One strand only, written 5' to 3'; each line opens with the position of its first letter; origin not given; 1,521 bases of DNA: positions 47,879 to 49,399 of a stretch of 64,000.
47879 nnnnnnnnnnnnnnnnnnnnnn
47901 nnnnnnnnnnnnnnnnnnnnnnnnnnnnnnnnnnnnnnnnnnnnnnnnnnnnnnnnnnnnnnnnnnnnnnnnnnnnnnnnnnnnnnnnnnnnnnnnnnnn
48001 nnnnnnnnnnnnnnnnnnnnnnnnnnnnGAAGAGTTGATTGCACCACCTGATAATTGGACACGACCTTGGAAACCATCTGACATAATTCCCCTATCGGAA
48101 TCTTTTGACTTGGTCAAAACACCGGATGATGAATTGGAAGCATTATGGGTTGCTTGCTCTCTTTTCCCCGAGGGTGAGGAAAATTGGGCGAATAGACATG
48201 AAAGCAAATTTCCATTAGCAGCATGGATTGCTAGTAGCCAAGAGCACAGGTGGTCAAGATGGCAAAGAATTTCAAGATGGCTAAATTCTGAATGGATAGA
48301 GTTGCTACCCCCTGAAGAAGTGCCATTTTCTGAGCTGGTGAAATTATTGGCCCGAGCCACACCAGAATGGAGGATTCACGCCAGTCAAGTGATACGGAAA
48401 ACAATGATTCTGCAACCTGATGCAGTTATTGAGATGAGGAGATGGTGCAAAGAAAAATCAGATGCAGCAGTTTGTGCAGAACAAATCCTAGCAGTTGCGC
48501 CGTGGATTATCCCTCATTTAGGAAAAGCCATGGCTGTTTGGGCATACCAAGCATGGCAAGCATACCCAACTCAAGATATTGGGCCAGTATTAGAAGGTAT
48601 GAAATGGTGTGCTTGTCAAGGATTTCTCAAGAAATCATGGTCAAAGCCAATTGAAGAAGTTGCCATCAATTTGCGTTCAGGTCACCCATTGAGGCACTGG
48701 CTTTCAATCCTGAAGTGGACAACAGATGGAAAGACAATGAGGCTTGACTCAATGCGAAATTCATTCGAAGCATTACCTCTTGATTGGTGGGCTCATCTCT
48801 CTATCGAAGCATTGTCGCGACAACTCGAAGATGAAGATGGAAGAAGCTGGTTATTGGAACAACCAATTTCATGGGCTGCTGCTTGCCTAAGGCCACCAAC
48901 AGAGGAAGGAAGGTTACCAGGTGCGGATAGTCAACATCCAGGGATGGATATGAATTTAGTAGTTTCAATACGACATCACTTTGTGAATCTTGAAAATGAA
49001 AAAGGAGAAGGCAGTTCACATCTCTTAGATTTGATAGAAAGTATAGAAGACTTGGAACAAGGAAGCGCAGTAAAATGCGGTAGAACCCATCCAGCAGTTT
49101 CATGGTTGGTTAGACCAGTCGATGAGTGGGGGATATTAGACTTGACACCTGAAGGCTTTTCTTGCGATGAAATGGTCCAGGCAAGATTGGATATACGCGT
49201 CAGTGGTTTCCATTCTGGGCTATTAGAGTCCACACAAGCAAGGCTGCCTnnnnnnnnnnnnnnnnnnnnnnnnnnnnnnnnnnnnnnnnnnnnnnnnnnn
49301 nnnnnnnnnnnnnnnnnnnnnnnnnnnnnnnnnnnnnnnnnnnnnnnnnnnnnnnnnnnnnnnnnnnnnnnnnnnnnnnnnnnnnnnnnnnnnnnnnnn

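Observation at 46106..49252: Divergent pair of winged-helix proteins, one an 866-aa orphan, sharing the ORB-bearing intergenic region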

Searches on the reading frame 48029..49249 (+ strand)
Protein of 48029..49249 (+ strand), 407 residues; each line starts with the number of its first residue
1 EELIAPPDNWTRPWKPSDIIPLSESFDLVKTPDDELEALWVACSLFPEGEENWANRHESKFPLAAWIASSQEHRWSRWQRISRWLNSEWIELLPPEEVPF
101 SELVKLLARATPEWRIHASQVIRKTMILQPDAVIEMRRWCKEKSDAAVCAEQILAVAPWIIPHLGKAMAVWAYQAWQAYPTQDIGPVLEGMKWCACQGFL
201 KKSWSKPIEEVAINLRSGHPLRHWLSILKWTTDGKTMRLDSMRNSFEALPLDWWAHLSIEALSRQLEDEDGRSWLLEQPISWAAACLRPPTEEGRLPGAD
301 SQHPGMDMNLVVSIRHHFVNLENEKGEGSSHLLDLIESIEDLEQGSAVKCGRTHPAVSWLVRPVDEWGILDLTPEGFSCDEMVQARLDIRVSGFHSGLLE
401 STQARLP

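Call 63: predict_structure(alignment_id=A4)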
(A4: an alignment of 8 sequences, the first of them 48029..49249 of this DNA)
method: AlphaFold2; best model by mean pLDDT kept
length: 407 residues; sequences in the alignment: 8
mean_pLDDT: 87.7   pTM: 0.82
mean pLDDT of the five models: 87.7, 80.1, 79.0, 77.8, 77.1
residues with pLDDT >= 90: 222; 70-90: 160; 50-70: 19; < 50: 6
segments of 3 or more residues with pLDDT < 50: 405-407
pLDDT, mean of each block of 10 residues (from residue 1): 65 88 72 88 90 94 95 93 91 91 85 89 93 86 90 96 96 96 94 97 95 92 95 84 91 94 89 89 94 90 89 81 82 91 82 89 82 62 90 85 49
secondary structure, 60 per line:
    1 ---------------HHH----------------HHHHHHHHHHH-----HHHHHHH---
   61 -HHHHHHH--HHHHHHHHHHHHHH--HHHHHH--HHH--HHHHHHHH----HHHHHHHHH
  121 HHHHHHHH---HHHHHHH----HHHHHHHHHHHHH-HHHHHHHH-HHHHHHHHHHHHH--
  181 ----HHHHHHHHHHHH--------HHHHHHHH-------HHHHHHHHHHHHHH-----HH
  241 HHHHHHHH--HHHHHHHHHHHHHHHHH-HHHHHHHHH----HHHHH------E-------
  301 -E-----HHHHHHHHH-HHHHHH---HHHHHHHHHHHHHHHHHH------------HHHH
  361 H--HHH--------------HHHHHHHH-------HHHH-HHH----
elements in order: H35-45 H51-57 H62-68 H71-84 H87-92 H100-107 H112-128 H132-138 H143-155 H157-164 H166-178 H185-196 H205-212 H220-233 H239-248 H251-267 H269-277 H282-286 H308-316 H318-323 H327-344 H357-361 H381-388 H396-399

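Call 66: fold_search(model_id=the predicted structure, library=pdb)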
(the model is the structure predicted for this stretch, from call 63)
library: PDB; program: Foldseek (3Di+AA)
matches with E <= 10: 525; with E <= 0.001: 0
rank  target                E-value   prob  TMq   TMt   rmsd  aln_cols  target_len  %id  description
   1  8r02_C                2.1e-01  0.54  0.21  0.25  14.6       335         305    9  Crystal structure of the retromer complex VPS29/VPS35 with the ligand bis-1,3-phenyl guanylhydrazone, 2a (released 2024-03-27)
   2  5k7v_A                2.4e-01  0.28  0.15  0.19  19.2       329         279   12  Computational Design of Self-Assembling Cyclic Protein Homooligomers (released 2017-04-12)
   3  1sly                  3.0e-01  0.35  0.22  0.17  17.9       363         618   12  COMPLEX OF THE 70-KDA SOLUBLE LYTIC TRANSGLYCOSYLASE WITH BULGECIN A (released 1996-08-17)
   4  5dbk_B                4.1e-01  0.38  0.24  0.27  12.4       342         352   12  apo form of the quorum sensor NprR from B. thuringiensis (released 2016-07-13)
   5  7ypz_C                4.9e-01  0.25  0.23  0.12  16.9       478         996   11  Zafirlukast in complex with CRM1-Ran-RanBP1 (released 2023-08-16)
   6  4xdn_A                5.5e-01  0.20  0.21  0.16  16.5       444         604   10  Crystal structure of Scc4 in complex with Scc2n (released 2015-06-17)
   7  9igt_V                5.5e-01  0.16  0.15  0.17  17.1       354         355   12  Assembly intermediate of human mitochondrial ribosome small subunit bound to METTL15, RBFA, and mtIF2 (State M2.1) (released 2026-03-11)
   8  4u1d_C                6.0e-01  0.16  0.19  0.18  17.9       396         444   10  Structure of the PCI domain of translation initiation factor eIF3a (released 2014-09-10)
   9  7ntf_A                6.3e-01  0.41  0.27  0.16  10.7       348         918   12  Cryo-EM structure of unliganded O-GlcNAc transferase (released 2021-11-17)
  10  3w3z_A                6.3e-01  0.25  0.23  0.13  14.1       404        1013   11  Crystal structure of Kap121p bound to RanGTP (released 2013-04-10)
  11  5ysu_C                6.3e-01  0.16  0.20  0.11  17.4       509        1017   10  Plumbagin in complex with CRM1-RanM189D-RanBP1 (released 2018-11-21)
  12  6vfk_B                6.5e-01  0.13  0.14  0.18  19.4       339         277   10  De novo designed tetrahedral nanoparticle T33_dn10 displaying 4 copies of BG505-SOSIP trimer on the surface (released 2020-07-22)
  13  5osh_H                7.1e-01  0.28  0.22  0.27  14.9       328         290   10  Structure of retromer VPS29-VPS35C subunits complexed with RidL N-terminal domain (1-236) (released 2017-12-13)
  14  2bku_D                7.1e-01  0.16  0.21  0.13  16.5       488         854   11  Kap95p:RanGTP complex (released 2005-05-04)
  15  5bzv_A                7.4e-01  0.33  0.21  0.23  13.0       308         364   10  Crystal structure of the RNA-binding domain of yeast Puf5p bound to SMX2 RNA (released 2015-09-23)
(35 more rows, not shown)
